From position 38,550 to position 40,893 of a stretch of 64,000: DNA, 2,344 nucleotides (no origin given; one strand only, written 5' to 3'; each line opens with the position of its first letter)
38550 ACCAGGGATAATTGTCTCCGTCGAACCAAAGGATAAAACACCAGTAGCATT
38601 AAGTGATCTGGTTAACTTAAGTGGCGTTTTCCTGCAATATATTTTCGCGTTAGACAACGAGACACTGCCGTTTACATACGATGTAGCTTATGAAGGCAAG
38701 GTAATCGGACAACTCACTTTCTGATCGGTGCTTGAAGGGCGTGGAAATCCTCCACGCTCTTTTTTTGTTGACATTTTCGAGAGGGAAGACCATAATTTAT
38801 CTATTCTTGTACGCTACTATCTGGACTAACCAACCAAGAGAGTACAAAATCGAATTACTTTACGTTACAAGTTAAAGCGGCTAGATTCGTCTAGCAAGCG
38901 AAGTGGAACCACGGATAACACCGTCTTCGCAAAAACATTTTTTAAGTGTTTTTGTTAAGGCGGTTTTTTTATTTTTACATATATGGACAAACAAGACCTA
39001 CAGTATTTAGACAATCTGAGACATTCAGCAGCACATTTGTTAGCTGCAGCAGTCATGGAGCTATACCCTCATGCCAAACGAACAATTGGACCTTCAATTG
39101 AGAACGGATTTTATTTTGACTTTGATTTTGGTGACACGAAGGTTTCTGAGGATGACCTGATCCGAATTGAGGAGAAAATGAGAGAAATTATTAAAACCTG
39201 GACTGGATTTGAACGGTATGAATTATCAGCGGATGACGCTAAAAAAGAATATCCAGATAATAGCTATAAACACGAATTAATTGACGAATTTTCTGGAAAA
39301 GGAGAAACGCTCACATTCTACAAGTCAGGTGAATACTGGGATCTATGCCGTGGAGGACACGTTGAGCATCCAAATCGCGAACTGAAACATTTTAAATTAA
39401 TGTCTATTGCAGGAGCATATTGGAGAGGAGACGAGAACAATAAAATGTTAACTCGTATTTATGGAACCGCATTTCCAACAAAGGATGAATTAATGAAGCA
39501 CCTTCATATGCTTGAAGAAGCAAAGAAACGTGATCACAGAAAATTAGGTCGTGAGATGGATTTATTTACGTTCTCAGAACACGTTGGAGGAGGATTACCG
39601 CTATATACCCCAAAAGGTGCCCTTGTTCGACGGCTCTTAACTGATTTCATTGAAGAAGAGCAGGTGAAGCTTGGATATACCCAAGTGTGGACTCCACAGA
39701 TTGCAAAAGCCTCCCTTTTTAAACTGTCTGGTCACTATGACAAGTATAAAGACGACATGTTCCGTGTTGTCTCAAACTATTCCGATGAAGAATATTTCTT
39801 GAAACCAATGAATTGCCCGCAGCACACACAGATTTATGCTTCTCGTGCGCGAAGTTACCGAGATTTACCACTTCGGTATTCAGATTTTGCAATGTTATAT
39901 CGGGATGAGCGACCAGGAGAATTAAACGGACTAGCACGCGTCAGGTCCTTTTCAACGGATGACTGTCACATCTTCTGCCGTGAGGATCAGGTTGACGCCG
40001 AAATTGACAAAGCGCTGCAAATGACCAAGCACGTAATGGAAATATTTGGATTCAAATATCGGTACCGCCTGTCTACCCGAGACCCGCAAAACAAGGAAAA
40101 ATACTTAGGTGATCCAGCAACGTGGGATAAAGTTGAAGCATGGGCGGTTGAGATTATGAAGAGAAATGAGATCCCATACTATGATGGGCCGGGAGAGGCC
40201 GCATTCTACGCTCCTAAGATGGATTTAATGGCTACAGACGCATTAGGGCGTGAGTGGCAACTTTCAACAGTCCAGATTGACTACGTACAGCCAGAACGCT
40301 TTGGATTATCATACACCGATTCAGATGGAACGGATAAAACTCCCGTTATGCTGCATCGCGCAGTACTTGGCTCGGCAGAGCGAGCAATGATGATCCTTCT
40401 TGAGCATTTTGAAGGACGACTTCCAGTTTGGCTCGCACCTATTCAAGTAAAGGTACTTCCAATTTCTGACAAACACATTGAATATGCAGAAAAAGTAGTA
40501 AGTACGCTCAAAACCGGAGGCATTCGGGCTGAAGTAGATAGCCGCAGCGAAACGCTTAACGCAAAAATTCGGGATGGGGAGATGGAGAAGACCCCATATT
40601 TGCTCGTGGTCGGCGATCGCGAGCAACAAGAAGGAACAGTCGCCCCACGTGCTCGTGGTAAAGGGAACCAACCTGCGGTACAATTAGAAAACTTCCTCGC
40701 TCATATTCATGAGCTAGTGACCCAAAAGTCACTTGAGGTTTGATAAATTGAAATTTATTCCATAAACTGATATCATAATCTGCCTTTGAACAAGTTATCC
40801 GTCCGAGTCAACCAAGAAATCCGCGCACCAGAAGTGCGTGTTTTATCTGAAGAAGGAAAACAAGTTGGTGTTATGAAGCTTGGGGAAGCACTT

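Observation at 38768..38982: Probable T-box riboswitch, with canonical antiterminator and competing terminator, in the thrS leader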

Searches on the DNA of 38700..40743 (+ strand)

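Call 4: search_rna_families(source=window, start=38700, end=39020, threshold=evalue, max_evalue=10, show_alignments=5)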
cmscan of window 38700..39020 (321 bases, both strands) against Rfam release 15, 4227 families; matches with E-value up to 10: 5.
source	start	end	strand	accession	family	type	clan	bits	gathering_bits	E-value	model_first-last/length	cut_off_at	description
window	38733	38931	+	RF00230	T-box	Cis-reg; leader;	-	37.9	93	3.7e-07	1-219/219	no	T-box leader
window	38917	38968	+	RF01413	miR-430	Gene; miRNA;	CL00096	29.1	47.3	0.0015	1-70/70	no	miR-430 microRNA precursor family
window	38914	38972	+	RF03697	mir-722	Gene; miRNA;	-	19.7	81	0.26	1-67/67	no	mir-722 microRNA precursor family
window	38700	38771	+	RF00558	L20_leader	Cis-reg; leader;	-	13.9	58.7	3.9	52-127/127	5'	Ribosomal protein L20 leader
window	38895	39016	+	RF02321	TtnuHACA14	Gene; snRNA; snoRNA; HACA-box;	-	13.9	100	9.4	1-133/133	no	Tetrahymena snoRNA TtnuHACA14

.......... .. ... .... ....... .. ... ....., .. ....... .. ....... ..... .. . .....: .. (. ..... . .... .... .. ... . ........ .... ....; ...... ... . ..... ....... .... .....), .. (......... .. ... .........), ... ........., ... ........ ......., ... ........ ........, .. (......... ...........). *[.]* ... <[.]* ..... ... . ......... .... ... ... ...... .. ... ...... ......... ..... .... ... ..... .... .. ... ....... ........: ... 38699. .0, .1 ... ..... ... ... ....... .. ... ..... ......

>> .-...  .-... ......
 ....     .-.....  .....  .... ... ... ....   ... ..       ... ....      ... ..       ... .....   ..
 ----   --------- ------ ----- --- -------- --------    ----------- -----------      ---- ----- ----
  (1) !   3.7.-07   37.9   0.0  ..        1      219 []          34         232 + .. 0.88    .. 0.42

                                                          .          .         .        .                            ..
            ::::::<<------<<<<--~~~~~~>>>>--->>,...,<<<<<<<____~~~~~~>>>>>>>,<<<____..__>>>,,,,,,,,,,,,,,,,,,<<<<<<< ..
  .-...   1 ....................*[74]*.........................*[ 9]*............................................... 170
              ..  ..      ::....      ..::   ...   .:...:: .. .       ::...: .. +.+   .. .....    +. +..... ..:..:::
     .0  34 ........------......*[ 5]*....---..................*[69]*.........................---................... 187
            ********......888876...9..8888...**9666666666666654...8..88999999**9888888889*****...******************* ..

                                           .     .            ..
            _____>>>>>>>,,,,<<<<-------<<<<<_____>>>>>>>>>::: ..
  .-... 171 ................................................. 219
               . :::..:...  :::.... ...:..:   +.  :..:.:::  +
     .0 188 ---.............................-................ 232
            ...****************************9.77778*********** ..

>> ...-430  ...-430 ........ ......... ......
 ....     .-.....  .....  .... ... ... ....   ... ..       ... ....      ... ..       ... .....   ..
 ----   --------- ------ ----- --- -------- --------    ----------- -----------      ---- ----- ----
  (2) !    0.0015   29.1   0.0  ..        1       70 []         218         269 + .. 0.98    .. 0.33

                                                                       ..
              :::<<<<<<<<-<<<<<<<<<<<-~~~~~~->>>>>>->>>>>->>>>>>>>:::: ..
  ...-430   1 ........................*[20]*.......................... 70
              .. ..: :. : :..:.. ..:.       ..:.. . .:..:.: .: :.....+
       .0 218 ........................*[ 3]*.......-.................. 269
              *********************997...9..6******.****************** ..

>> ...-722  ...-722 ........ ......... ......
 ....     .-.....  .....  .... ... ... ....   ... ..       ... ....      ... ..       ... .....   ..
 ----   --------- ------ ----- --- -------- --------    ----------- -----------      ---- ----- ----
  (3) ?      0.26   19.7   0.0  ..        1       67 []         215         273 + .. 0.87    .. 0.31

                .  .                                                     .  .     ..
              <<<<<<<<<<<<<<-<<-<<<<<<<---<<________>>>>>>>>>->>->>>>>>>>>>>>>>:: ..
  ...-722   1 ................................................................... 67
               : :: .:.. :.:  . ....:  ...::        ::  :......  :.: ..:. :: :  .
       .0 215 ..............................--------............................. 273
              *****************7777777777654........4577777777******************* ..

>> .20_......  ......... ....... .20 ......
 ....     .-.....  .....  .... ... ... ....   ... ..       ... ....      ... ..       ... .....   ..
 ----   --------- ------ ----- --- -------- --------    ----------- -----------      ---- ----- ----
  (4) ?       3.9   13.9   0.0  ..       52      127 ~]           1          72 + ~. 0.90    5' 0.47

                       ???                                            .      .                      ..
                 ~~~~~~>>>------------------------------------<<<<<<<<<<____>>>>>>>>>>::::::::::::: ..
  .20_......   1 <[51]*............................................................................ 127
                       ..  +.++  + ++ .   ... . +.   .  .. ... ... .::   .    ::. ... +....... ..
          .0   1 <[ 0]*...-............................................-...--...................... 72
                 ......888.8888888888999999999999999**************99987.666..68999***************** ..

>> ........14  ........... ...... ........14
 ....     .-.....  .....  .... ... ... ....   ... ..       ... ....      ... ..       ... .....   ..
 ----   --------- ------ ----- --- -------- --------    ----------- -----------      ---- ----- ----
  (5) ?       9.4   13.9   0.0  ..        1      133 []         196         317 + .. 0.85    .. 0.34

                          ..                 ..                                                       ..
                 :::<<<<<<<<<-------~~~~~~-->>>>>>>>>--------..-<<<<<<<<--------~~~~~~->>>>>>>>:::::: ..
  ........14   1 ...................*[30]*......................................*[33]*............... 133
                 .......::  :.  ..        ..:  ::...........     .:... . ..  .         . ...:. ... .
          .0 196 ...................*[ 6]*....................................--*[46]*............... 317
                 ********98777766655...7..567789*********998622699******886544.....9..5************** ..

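Call 24: search_rna_families(sources=[L001, L002, L003, L004, L005, L009, L011, L013, L028, L038, L041, L043, L045, L047, L051, L054, L067, L068, L077, L079], threshold=gathering)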
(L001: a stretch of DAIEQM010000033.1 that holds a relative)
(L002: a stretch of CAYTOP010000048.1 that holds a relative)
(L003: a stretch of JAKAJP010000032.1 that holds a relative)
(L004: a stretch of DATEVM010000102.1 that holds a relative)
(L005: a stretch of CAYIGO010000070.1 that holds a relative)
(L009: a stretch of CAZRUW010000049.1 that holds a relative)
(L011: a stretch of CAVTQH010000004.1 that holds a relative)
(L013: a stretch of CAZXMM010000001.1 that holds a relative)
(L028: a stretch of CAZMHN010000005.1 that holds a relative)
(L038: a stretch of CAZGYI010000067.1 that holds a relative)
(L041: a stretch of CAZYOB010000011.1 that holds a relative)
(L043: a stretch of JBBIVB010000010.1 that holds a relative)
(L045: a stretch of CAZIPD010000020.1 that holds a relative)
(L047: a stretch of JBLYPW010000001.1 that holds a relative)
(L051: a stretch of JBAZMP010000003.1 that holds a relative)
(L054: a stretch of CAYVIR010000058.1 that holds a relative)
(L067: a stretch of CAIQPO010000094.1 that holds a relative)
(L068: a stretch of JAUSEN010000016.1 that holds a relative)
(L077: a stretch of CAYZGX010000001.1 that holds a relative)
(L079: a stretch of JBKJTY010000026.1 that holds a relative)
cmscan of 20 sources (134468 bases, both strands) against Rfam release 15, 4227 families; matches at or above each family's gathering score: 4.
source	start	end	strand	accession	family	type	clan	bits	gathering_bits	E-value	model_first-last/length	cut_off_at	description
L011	1004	1077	+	RF00005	tRNA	Gene; tRNA;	CL00001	72.7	29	1.2e-13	1-71/71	no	tRNA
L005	330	403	-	RF00005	tRNA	Gene; tRNA;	CL00001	63.1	29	5.2e-11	1-71/71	no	tRNA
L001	1620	1690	+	RF00005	tRNA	Gene; tRNA;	CL00001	55.7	29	5.8e-09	1-71/71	no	tRNA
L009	2084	2155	-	RF00005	tRNA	Gene; tRNA;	CL00001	55.7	29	5.7e-09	1-71/71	no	tRNA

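Call 71: search_with_rna_model(model_id=R1, sources=[L001, L002, L003, L004, L005, L006, L007, L008, L009, L010, L011, L012, L013, L014, L015, L016, L017, L018, L019, L020, L021, L022, L023, L024, L025, L026, L027, L028, L029, L030, L031, L032, L033, L034, L035, L036, L037, L038, L039, L040, L041, L042, L043, L044, L045, L046, L047, L048, L049, L050, L051, L052, L053, L054, L055, L056, L057, L058, L059, L060, L061, L062, L063, L064, L065, L066, L067, L068, L069, L070, L071, L072, L073, L074, L075, L076, L077, L078, L079, L080], max_evalue=0.01, make_alignment=true)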
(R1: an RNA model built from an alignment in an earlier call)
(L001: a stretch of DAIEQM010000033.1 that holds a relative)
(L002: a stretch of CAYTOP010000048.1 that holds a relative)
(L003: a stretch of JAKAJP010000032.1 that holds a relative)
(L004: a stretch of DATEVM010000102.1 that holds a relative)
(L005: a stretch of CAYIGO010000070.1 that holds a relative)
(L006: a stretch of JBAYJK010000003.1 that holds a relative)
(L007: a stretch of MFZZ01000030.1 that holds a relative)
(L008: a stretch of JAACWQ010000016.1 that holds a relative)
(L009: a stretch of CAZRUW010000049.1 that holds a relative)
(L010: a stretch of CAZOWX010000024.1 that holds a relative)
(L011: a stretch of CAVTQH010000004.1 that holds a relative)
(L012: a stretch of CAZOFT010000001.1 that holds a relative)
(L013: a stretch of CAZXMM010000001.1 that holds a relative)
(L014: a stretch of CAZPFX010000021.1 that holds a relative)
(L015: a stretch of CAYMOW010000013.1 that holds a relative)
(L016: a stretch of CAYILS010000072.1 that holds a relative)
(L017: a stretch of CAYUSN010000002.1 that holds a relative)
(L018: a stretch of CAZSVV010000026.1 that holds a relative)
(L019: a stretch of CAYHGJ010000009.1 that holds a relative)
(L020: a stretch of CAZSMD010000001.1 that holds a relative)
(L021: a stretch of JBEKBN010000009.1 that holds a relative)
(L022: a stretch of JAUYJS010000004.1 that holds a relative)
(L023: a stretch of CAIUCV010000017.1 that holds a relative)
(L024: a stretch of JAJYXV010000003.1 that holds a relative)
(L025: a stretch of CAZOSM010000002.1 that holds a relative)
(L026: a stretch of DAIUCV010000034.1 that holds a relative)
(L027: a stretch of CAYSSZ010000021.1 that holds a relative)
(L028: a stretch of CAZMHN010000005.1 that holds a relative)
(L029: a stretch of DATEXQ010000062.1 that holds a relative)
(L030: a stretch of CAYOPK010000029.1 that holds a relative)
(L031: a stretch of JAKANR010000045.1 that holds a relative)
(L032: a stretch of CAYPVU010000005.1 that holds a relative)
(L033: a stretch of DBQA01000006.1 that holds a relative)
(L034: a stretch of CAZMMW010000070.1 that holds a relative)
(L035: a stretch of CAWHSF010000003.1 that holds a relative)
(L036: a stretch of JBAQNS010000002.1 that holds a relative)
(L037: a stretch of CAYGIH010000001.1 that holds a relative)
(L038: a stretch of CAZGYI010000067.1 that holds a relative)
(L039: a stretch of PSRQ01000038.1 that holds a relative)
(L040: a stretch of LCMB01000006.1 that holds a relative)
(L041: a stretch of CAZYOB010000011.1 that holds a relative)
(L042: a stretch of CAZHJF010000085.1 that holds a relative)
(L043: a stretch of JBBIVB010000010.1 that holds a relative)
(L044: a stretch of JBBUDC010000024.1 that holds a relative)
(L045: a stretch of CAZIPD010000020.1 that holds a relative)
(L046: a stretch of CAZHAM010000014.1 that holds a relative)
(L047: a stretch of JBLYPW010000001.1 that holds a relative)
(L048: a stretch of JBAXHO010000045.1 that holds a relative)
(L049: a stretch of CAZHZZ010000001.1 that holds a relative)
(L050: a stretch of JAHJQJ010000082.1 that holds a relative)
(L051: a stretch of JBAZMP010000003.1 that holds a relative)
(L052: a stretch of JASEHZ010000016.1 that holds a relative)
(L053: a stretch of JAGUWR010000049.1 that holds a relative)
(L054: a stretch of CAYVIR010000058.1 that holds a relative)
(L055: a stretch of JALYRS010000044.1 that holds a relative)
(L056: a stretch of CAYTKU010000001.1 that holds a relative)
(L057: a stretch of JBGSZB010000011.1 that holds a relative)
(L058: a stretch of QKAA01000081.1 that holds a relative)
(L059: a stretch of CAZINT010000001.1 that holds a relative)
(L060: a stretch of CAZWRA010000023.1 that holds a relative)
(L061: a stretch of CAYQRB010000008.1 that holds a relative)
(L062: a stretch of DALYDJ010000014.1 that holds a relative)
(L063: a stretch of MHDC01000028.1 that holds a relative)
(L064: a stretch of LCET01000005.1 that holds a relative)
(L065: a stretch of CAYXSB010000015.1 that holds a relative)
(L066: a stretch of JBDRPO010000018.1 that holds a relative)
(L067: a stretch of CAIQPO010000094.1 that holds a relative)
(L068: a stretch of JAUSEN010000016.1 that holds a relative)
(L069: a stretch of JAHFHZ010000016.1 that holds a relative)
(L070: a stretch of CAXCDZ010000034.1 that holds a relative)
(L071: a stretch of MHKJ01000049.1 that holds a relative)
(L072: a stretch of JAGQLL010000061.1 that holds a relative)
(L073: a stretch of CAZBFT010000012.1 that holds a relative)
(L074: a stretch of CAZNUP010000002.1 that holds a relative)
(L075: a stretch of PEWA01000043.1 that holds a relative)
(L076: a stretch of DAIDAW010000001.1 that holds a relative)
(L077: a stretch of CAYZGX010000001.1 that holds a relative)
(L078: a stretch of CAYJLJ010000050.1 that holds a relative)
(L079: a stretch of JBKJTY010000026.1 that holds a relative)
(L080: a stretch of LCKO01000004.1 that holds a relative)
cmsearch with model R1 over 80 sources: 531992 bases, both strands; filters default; matches with E-value up to 0.01: 6.
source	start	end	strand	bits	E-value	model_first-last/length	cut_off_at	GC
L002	2403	2513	+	85.7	1.4e-17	1-111/111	no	0.43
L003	642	740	+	57.8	5.4e-11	1-111/111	no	0.44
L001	2821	2944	+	47.1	1.8e-08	1-111/111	no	0.5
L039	2451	2561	+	31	0.00011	1-111/111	no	0.5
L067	2651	2765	+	25.9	0.0018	1-111/111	no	0.49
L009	2199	2286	+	24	0.0049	1-111/111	no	0.47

Alignment A5: 6 matches aligned to the model, 146 columns, each read 5' to 3' on its own strand. Consensus structure (alignment columns), stored with it:
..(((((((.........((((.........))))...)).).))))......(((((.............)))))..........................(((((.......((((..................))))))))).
